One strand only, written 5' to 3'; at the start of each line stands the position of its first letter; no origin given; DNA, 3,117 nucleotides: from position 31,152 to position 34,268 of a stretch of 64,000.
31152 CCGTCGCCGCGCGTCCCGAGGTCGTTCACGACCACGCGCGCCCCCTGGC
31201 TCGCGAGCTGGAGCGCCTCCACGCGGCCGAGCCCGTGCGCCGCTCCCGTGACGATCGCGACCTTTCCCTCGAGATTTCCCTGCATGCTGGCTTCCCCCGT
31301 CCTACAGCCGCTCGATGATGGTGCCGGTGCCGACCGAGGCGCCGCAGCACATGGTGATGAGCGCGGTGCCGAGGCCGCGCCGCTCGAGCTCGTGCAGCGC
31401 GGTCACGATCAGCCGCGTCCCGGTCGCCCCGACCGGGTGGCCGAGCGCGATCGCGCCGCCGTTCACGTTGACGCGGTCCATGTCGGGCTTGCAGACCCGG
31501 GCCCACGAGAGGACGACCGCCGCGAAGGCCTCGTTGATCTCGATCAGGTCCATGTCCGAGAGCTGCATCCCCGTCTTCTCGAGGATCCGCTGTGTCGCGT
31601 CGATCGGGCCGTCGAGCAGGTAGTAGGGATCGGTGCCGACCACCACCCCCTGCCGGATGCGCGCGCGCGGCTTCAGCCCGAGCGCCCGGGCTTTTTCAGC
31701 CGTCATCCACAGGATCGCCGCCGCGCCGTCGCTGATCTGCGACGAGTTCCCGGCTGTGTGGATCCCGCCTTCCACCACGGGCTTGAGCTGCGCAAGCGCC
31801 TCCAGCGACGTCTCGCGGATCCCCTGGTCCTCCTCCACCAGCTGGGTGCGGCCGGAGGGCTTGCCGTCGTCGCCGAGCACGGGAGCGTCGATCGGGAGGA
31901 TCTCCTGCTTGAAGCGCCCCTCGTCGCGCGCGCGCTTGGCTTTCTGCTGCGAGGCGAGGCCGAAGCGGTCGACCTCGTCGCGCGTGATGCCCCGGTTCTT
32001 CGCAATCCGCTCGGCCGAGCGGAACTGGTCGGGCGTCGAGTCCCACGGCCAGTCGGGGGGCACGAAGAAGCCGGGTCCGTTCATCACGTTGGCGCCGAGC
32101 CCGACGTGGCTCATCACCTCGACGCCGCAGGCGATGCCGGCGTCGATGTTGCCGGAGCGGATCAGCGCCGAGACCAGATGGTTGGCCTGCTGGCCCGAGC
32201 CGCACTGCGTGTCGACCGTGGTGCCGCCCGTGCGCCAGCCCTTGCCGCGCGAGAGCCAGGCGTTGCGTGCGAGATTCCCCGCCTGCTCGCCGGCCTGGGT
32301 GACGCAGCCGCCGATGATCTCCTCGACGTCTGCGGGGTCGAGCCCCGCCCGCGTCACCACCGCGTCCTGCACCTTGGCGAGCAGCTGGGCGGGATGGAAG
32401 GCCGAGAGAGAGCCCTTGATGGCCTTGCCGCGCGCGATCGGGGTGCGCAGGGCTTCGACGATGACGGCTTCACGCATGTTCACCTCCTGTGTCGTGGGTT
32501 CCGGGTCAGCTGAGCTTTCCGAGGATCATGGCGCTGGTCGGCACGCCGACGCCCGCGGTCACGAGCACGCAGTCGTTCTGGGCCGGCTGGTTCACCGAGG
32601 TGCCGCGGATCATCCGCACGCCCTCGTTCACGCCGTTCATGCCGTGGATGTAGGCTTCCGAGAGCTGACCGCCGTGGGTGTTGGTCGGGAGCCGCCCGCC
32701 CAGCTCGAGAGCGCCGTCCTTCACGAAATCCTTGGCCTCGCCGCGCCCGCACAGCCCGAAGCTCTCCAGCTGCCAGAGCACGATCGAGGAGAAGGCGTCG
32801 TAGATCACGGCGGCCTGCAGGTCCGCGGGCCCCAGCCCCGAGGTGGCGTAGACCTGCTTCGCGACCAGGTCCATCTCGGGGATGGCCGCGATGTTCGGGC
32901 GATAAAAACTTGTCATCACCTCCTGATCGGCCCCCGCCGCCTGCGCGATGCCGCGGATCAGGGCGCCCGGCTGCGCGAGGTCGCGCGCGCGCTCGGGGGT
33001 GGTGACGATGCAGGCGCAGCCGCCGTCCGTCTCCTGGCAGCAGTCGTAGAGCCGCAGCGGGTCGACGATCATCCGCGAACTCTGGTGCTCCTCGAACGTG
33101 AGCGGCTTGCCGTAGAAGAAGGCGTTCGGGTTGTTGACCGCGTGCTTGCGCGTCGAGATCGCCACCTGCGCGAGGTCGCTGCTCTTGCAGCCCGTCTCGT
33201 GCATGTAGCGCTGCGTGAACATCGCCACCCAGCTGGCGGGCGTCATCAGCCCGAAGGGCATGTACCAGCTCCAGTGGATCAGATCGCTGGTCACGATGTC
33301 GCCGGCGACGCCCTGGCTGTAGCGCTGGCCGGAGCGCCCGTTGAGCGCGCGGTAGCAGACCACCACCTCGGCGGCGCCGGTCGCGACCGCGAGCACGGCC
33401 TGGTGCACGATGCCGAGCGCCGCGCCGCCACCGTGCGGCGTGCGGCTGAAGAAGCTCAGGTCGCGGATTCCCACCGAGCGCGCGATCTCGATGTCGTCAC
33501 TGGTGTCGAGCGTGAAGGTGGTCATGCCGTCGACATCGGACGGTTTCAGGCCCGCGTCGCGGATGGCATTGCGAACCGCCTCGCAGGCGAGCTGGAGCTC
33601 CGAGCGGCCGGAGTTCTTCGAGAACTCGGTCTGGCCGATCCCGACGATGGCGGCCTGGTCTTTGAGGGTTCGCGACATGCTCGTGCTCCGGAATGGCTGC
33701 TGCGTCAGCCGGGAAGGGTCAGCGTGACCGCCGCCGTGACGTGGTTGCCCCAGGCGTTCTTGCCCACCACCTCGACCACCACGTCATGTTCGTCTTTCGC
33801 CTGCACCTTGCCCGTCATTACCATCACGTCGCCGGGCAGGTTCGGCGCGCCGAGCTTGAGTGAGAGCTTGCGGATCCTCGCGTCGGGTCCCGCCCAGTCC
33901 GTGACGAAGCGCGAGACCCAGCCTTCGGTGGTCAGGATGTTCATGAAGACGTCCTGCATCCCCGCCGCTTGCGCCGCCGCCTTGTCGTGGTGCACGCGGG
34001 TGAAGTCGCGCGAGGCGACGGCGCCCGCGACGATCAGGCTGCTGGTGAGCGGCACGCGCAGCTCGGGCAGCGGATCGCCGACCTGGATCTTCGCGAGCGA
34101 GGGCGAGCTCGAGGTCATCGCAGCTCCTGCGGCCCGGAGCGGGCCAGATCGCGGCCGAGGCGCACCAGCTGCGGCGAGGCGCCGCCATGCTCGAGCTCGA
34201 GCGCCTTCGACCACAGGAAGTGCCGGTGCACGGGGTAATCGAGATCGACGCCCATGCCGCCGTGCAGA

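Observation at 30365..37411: igr/ChsE-ChsH-Ltp2-type sterol side-chain operon in a genome that otherwise looks diderm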

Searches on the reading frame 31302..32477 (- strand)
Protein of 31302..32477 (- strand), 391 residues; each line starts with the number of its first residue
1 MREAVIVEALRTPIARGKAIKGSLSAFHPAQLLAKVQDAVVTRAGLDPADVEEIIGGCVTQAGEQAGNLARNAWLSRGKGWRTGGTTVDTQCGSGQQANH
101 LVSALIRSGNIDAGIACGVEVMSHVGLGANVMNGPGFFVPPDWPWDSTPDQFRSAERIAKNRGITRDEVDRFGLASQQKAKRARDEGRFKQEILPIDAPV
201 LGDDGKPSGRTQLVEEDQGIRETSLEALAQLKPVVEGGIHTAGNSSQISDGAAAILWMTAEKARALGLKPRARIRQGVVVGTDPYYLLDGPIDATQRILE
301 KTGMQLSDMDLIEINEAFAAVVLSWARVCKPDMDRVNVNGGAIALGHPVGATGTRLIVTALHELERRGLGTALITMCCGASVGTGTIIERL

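Call 3: search_protein_families(library=pfam, proteins=[window:31302-32477:-])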
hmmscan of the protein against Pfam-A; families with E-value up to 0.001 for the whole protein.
window:31302-32477:- (391 aa): 3 families
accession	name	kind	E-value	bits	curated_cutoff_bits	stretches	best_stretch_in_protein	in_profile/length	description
PF00108.29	Thiolase_N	-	1.6e-53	182.2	26.4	1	5-260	2-259/260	Thiolase, N-terminal domain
PF02803.24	Thiolase_C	-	6.4e-41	139.3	27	1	268-390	1-123/123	Thiolase, C-terminal domain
PF00109.32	ketoacyl-synt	-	2.4e-05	24.5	20.8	1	85-125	167-207/252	Beta-ketoacyl synthase, N-terminal domain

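Call 4: search_protein_families(library=ncbifam, proteins=[window:31302-32477:-])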
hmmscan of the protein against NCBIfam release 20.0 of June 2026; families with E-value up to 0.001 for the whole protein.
window:31302-32477:- (391 aa): 40 families (the best 25 are shown)
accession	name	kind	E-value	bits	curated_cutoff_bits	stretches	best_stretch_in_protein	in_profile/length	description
NF005889.0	PRK07850.1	equivalog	1.7e-183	610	515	1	1-391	1-387/387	steroid 3-ketoacyl-CoA thiolase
TIGR01930.1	AcCoA-C-Actrans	subfamily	7.2e-113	377.4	240.55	1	6-389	1-385/385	acetyl-CoA C-acyltransferase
NF005865.0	PRK07801.1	equivalog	1.4e-110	370.2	591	1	1-391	1-382/382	acetyl-CoA C-acetyltransferase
NF005077.0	PRK06504.1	subfamily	4.3e-104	348.7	590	1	1-391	1-390/390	acetyl-CoA C-acetyltransferase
NF006090.0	PRK08242.1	equivalog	1.9e-99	333.5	514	2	239-391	250-402/402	acetyl-CoA C-acetyltransferase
NF006510.0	PRK08947.1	equivalog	6.1e-88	295.4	519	1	1-391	1-387/387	acetyl-CoA C-acyltransferase FadA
NF004682.0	PRK06025.1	subfamily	3e-87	293.4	568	2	239-391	265-417/417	acetyl-CoA C-acetyltransferase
NF006553.0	PRK09052.1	equivalog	7.3e-84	282.1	567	1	2-391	6-399/399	acetyl-CoA C-acyltransferase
NF005805.0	PRK07661.1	equivalog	1.1e-83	281.3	633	1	1-390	1-390/391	acetyl-CoA C-acetyltransferase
NF004853.0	PRK06205.1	subfamily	5e-82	276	551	2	154-390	164-402/404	acetyl-CoA C-acetyltransferase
NF005494.0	PRK07108.1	equivalog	1.7e-81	274.1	615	1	1-389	1-390/392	acetyl-CoA C-acyltransferase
NF006552.0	PRK09051.1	subfamily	5.6e-81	272.8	565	2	154-391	162-395/395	beta-ketothiolase BktB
NF006551.0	PRK09050.1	subfamily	1.7e-80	271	605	2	154-391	166-401/401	3-oxoadipyl-CoA thiolase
TIGR02430.1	pcaF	equivalog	2.4e-80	270.6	597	2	154-391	165-400/400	3-oxoadipyl-CoA thiolase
NF005890.0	PRK07851.1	equivalog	5.4e-80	269.3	580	2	154-391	176-405/406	acetyl-CoA C-acetyltransferase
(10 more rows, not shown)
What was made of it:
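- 31302..32477 (-): FadA5-like steroid 3-ketoacyl-CoA thiolase, 391 aa. NCBIfam equivalog NF005889 'steroid 3-ketoacyl-CoA thiolase' scores 610 against a cutoff of 515 (call 4).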

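Call 10: search_solved_structures(query=window:31302-32477:-, max_evalue=1e-40, show_alignments=1)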
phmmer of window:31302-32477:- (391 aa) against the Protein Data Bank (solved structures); distinct sequences matched with E-value up to 1e-40: 83 (the best 60 are shown).
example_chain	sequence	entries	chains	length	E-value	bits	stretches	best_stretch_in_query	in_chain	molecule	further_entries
4ubv_A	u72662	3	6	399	4.2e-147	493.5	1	4-391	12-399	Acetyl-CoA acetyltransferase FadA5 | Steroid 3-ketoacyl-CoA thiolase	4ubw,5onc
4ubt_A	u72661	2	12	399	1.2e-145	488.7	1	4-391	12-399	Acetyl-CoA acetyltransferase FadA5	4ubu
1ulq_A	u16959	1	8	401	3.4e-75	256.8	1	1-389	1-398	putative acetyl-CoA acetyltransferase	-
8jg3_A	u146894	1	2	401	1.2e-68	235.2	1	1-391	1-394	Acetyl-CoA C-acetyltransferase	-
1wdk_C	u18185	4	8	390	2.8e-68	234.1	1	2-390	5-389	3-ketoacyl-CoA thiolase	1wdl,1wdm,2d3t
4wyr_A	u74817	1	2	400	2.9e-68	234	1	1-390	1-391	Acetyl-CoA acetyltransferase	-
8gqj_A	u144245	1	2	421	4e-68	233.5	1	1-386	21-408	Thiolase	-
4n44_A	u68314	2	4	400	4.5e-68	233.4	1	1-390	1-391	Acetyl-CoA acetyltransferase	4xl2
4b3h_C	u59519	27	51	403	2.1e-67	231.2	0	238-391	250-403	FATTY ACID BETA-OXIDATION COMPLEX BETA-CHAIN FADA | Putative acyltransferase Rv0859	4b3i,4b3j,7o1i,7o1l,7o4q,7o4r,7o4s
4n45_A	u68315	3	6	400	1.2e-66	228.7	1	1-390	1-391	Acetyl-CoA acetyltransferase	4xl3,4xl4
8gqg_A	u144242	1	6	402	3e-66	227.4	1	1-389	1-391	Thiolase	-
7o1g_D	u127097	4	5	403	5.1e-66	226.6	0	238-391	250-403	Putative acyltransferase Rv0859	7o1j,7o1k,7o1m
3svk_A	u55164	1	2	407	1.5e-65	225.1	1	2-391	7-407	Acetyl-CoA acetyltransferase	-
2iik_A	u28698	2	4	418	1.7e-65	224.9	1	3-389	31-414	3-ketoacyl-CoA thiolase, peroxisomal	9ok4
3goa_A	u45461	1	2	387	1.2e-64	222.1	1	1-390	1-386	3-ketoacyl-CoA thiolase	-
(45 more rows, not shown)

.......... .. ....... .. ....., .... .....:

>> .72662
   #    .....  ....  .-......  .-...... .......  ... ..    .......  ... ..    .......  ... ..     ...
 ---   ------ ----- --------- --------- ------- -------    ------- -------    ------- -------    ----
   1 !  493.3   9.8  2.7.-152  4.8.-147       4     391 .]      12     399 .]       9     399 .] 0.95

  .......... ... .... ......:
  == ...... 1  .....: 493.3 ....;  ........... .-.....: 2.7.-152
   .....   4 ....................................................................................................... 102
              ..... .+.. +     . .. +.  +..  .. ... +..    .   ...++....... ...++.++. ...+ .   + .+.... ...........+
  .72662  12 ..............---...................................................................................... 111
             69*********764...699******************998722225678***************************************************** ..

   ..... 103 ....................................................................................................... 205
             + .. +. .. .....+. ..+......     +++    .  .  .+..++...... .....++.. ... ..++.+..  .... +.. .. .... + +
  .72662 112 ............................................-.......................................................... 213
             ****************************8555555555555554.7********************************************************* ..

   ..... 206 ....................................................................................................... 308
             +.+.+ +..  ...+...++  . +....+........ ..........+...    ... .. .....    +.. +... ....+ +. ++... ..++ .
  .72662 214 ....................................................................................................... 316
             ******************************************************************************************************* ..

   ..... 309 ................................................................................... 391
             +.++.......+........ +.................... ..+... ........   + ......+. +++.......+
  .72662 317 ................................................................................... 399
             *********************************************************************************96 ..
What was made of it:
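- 31302..32477 (-): PDB match FadA5 4UBV at 4e-147, with the Cys/His/Cys motifs conserved in the alignment (call 10).
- On FadA5 (steroid 3-ketoacyl-CoA thiolase): 4UBV at 4e-147, with CGSGQQ, GHP and MC(C/A)G conserved (call 10).
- FadA5 Cys/His/Cys (call 10).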

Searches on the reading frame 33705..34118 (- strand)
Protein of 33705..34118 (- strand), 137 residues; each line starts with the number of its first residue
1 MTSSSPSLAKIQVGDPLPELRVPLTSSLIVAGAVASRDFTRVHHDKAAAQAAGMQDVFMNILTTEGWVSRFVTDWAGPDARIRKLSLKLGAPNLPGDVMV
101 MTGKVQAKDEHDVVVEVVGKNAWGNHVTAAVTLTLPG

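Call 3: search_protein_families(library=pfam, proteins=[window:33705-34118:-])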
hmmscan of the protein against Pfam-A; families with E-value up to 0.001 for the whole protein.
window:33705-34118:- (137 aa): 1 family
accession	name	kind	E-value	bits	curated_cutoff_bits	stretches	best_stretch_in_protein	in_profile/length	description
PF01575.25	MaoC_dehydratas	-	1.6e-07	31.4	27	1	16-120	10-116/123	MaoC like domain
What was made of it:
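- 33705..34118 (-): ChsH1-like catalytic hot-dog hydratase subunit, 137 aa. Its start overlaps the previous gene's stop (ATGA). Pfam MaoC_dehydratas (call 3).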

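Call 4: search_protein_families(library=ncbifam, proteins=[window:33705-34118:-])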
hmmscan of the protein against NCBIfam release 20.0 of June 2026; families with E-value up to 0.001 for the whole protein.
window:33705-34118:- (137 aa): 3 families
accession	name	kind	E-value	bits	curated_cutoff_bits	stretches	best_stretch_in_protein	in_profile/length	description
NF010246.0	PRK13693.1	equivalog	1.1e-10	41.6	203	1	8-116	6-119/142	(3R)-hydroxyacyl-ACP dehydratase subunit HadB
NF040620.1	fused_HadA_HadB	exception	9.9e-10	38.4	350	1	4-110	192-302/329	fused (3R)-hydroxyacyl-ACP dehydratase subunits HadA/HadB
NF006045.0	PRK08190.1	subfamily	9.4e-05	21.4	282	1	8-128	11-133/467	bifunctional enoyl-CoA hydratase/phosphate acetyltransferase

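Call 7: search_solved_structures(query=window:33705-34118:-, max_evalue=0.01, show_alignments=2)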
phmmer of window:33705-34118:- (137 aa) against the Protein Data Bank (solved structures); distinct sequences matched with E-value up to 0.01: 7.
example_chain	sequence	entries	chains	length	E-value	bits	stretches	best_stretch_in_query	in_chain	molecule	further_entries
4wnb_B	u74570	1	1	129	3.9e-31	110.9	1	13-135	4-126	Hydratase ChsH1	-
4w78_B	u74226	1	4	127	4.2e-31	110.8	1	13-135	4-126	Hydratase ChsH2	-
4rlj_B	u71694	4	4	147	3.4e-08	36.8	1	8-115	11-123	(3R)-hydroxyacyl-ACP dehydratase subunit HadB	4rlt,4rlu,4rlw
5zy8_B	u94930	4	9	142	3.4e-08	36.8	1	9-115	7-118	3-hydroxyacyl-ACP dehydratase | (3R)-hydroxyacyl-ACP dehydratase subunit HadB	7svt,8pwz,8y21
4rv2_B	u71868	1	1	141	3.7e-08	36.7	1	9-127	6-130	MaoC family protein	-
5i7n_A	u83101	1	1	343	1.1e-07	35.1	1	4-127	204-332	MaoC-like dehydratase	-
4v12_A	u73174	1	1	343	2.7e-06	30.6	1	5-134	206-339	MAOC LIKE DOMAIN PROTEIN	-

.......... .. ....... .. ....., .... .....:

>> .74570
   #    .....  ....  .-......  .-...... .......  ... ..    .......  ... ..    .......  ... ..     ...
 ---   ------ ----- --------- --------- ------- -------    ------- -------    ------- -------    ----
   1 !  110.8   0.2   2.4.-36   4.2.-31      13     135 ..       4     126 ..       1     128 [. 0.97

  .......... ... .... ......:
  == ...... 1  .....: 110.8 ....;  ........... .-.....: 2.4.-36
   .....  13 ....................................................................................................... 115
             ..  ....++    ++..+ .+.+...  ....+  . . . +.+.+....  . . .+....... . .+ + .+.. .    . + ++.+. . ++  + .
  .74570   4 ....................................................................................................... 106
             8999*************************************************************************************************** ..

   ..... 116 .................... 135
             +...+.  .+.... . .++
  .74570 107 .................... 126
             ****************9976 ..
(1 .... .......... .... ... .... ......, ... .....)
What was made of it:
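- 33705..34118 (-): PDB match 4WNB_B ChsH1 at 4e-31, with the residues aligned to Asp29 and His34 both conserved (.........) (call 7).
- On igr-type C17 propionyl-removal module (ChsE1E2 / ChsH1H2 / Ltp2): The alignment to 4WNB_B (4e-31) shows RDF..VHHD, with the residues aligned to Asp29 and His34 conserved (call 7).
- The residues aligned to ChsH1 Asp29 and His34 (call 7).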
